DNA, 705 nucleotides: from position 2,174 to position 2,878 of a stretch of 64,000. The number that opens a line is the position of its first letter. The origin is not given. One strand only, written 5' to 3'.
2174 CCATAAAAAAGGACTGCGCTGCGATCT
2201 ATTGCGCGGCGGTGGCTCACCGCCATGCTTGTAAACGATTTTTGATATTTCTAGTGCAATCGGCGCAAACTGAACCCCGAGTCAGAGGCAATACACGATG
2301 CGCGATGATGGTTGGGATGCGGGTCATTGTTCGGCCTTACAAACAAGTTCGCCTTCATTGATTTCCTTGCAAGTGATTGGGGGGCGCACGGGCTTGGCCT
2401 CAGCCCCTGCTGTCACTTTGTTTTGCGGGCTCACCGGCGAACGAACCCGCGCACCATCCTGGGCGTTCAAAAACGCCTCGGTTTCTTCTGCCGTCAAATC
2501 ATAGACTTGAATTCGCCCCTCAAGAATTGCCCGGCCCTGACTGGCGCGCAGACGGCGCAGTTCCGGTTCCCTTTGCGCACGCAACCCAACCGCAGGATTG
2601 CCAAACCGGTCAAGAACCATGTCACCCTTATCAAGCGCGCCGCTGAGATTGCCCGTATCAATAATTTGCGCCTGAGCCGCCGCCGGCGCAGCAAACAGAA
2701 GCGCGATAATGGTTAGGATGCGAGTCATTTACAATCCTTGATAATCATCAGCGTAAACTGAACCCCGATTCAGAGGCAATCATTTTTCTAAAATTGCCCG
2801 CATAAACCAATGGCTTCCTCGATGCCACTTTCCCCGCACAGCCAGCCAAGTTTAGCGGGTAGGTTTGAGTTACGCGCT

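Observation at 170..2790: Unrelated small exported proteins share one duplicated promoter/RBS/signal-peptide module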

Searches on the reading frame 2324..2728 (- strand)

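Call 9: search_protein_families(library=pfam, proteins=[window:2324-2728:-], max_evalue=1)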
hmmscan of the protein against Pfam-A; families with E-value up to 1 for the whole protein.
window:2324-2728:- (134 aa): 1 family
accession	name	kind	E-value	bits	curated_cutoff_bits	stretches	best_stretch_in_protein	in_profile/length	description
PF13605.11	DUF4141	-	0.2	11.5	30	1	4-30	4-30/53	Domain of unknown function (DUF4141)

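Call 54: search_protein_families(library=ncbifam, proteins=[window:2324-2728:-], max_evalue=0.1)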
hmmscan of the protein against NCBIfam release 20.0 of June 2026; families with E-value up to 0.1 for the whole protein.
window:2324-2728:- (134 aa): 1 family
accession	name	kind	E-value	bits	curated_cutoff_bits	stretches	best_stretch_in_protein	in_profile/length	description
TIGR00938.1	thrB_alt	equivalog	0.084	12.2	255.9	1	59-100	238-279/307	homoserine kinase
